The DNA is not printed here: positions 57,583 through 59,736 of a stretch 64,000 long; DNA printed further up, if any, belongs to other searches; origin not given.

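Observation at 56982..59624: Stand-alone OLD-family ATPase/TOPRIM nuclease inserted as a single low-GC gene into the prs-DUF2007-secA gene string, followed by an unknown 244-aa protein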

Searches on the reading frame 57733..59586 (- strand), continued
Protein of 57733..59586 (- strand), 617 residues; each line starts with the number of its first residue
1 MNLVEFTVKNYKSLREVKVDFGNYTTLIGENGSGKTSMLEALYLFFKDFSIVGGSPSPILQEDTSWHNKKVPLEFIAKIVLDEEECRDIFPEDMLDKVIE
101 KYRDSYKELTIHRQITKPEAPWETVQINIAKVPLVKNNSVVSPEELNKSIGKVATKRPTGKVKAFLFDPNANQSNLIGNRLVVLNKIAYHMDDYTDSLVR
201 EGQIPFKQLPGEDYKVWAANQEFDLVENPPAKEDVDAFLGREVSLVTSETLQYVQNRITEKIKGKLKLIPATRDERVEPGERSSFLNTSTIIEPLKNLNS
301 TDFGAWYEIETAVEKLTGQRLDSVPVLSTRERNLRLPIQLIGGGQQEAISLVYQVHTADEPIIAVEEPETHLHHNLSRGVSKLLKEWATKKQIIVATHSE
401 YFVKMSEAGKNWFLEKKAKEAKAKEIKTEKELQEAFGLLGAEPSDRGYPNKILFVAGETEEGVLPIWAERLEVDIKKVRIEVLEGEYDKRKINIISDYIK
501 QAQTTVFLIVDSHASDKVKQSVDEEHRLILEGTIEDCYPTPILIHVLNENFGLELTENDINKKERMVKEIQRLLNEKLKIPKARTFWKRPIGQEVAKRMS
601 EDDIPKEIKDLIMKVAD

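Call 39: find_encoding_contigs(protein=P0016, flank=5000, max_places=2)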
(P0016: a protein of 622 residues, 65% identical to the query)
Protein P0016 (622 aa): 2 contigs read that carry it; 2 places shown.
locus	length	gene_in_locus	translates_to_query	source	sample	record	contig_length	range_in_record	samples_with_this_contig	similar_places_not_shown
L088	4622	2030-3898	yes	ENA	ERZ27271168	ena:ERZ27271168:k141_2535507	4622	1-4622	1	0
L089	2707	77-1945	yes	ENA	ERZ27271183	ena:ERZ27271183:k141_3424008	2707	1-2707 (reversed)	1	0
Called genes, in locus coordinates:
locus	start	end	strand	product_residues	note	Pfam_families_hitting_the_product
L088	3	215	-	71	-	?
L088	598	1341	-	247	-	PF13091:PLDc_2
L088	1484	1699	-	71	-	-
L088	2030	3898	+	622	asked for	PF02463:SMC_N, PF11398:DUF2813 (faint), PF13175:AAA_15, PF13476:AAA_23, PF13304:AAA_21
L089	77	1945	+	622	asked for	PF02463:SMC_N, PF11398:DUF2813 (faint), PF13175:AAA_15, PF13476:AAA_23, PF13304:AAA_21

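Call 40: find_encoding_contigs(protein=P0013, flank=5000, max_places=2)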
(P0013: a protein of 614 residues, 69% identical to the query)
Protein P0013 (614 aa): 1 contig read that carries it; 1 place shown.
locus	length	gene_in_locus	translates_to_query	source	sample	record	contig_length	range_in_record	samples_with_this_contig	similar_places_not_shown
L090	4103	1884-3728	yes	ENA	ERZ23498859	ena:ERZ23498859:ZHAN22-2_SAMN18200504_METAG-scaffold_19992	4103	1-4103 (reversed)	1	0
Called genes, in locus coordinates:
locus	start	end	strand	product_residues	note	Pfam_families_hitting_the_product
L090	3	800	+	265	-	?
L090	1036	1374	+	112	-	PF12728:HTH_17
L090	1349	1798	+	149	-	PF01850:PIN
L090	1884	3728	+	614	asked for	PF02463:SMC_N (weak), PF11398:DUF2813 (faint), PF13175:AAA_15, PF13476:AAA_23, PF13304:AAA_21 (weak), PF13175:AAA_15, PF13304:AAA_21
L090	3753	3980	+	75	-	-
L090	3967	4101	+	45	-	?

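Call 41: find_encoding_contigs(protein=P0023, flank=5000, max_places=2)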
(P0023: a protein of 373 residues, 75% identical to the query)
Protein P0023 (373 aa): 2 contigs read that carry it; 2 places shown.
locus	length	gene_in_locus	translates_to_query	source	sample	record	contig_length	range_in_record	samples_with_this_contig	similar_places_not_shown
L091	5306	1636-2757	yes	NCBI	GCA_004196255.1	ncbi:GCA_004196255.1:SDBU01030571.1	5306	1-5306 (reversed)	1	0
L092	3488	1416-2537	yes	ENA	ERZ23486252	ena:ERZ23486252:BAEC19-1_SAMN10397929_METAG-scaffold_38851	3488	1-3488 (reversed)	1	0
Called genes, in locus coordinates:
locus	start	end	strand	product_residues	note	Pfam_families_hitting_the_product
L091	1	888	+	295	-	?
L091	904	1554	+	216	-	PF02463:SMC_N (weak), PF13175:AAA_15, PF13476:AAA_23 (weak), PF13304:AAA_21 (weak)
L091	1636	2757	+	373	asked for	PF13175:AAA_15, PF13304:AAA_21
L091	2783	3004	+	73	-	-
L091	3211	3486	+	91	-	PF14716:HHH_8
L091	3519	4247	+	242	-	-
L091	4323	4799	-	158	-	PF00582:Usp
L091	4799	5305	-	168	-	?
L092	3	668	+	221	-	?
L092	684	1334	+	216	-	PF02463:SMC_N (weak), PF13175:AAA_15, PF13476:AAA_23 (weak), PF13304:AAA_21 (weak)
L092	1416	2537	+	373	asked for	PF13175:AAA_15, PF13304:AAA_21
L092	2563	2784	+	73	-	-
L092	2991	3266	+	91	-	PF14716:HHH_8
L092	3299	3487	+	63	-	?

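Call 43: predict_structure(alignment_id=A1)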
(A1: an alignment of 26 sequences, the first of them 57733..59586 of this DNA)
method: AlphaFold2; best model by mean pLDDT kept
length: 617 residues; sequences in the alignment: 26
mean_pLDDT: 87.3   pTM: 0.63
mean pLDDT of the five models: 87.3, 86.7, 85.8, 85.6, 85.1
residues with pLDDT >= 90: 316; 70-90: 257; 50-70: 36; < 50: 8
segments of 3 or more residues with pLDDT < 50: 153-159
pLDDT, mean of each block of 10 residues (from residue 1): 96 95 95 92 95 88 88 97 92 88 91 94 94 92 83 48 89 89 90 90 85 90 89 75 70 94 95 59 73 89 92 92 88 86 88 93 93 86 93 93 83 90 90 82 64 89 93 86 73 78 83 86 90 90 94 90 89 91 87 94 93 91
secondary structure, 60 per line:
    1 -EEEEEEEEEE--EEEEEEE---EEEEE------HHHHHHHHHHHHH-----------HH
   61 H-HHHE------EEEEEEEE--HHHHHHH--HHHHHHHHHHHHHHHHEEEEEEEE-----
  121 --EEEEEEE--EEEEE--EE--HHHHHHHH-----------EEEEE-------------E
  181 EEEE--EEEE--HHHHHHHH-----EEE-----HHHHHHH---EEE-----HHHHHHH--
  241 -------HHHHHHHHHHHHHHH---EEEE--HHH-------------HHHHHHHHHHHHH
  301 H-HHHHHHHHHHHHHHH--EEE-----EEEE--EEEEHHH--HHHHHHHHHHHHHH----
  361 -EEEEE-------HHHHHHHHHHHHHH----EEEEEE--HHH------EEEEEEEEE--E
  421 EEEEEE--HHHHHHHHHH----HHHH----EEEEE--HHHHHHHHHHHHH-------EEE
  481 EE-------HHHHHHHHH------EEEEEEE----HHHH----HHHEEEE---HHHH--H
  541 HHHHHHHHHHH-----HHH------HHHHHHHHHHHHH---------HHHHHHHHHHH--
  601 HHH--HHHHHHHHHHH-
elements in order: E2-11 E14-20 E24-28 H35-47 E73-80 H83-89 H92-107 E108-115 E123-129 E132-136 H143-150 E162-166 E180-184 E187-190 H193-200 E206-208 H214-220 E224-226 H232-238 H248-262 E266-269 H288-301 H303-317 E320-322 E328-331 E334-337 H343-356 E362-366 H374-387 E392-397 E409-417 E420-426 H429-438 H443-446 E451-455 H458-470 E478-482 H490-498 E505-511 H516-519 E527-530 H534-537 H540-551 H566-578 H588-598 H606-616

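Call 47: fold_search(model_id=the predicted structure, library=pdb)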
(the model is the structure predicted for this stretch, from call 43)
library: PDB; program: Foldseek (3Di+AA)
matches with E <= 10: 1535; with E <= 0.001: 283
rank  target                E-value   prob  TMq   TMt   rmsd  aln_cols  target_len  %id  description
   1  8sm3_A                1.2e-15  1.00  0.30  0.33  21.8       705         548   13  Structure of Bacillus cereus VD045 Gabija GajA-GajB Complex (released 2023-11-22)
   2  8u7i_A                1.7e-15  1.00  0.32  0.31  24.6       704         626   12  Structure of the phage immune evasion protein Gad1 bound to the Gabija GajAB complex (released 2023-11-22)
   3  8x5i_D                5.4e-15  1.00  0.32  0.34  21.9       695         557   12  Structure of ATP/Mg2+ bound Gabija GajA (released 2024-02-28)
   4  8x5i_B                1.0e-14  1.00  0.32  0.35  23.6       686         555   13  Structure of ATP/Mg2+ bound Gabija GajA (released 2024-02-28)
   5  9lpa_B                1.2e-14  1.00  0.31  0.26  23.9       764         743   12  The cryo-EM structure of retron Eco8 in an active state (released 2025-11-19)
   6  6p74                  1.0e-13  1.00  0.32  0.37  22.8       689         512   14  OLD nuclease from Thermus Scotoductus (released 2020-01-29)
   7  9x94_F                2.7e-13  1.00  0.29  0.25  23.2       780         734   12  Apo Retron-Eco8 complex (released 2026-03-18)
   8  5dny_D                3.2e-13  1.00  0.33  0.55  23.4       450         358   12  Structure of the ATPrS-Mre11/Rad50-DNA complex (released 2016-02-24)
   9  5dny_B                5.3e-13  1.00  0.33  0.54  22.0       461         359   13  Structure of the ATPrS-Mre11/Rad50-DNA complex (released 2016-02-24)
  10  8x5i_A                5.6e-13  1.00  0.30  0.36  19.4       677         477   12  Structure of ATP/Mg2+ bound Gabija GajA (released 2024-02-28)
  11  9lp9_B                6.6e-13  1.00  0.30  0.25  23.5       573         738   13  The cryo-EM structure of retron Eco8 in a standby state (released 2025-11-19)
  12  8x5i_C                1.4e-12  1.00  0.30  0.36  17.2       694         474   12  Structure of ATP/Mg2+ bound Gabija GajA (released 2024-02-28)
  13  8roh_A                1.4e-12  1.00  0.31  0.45  28.8       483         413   15  Human cohesin SMC3-HD(EQ)/RAD21-N complex - Apo conformation (released 2024-09-11)
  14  9p4j_A                1.8e-12  1.00  0.29  0.26  22.9       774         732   12  The structure of Retron Eco8 in Apo state (released 2025-11-12)
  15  9x94_J                2.3e-12  1.00  0.27  0.24  24.0       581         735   11  Apo Retron-Eco8 complex (released 2026-03-18)
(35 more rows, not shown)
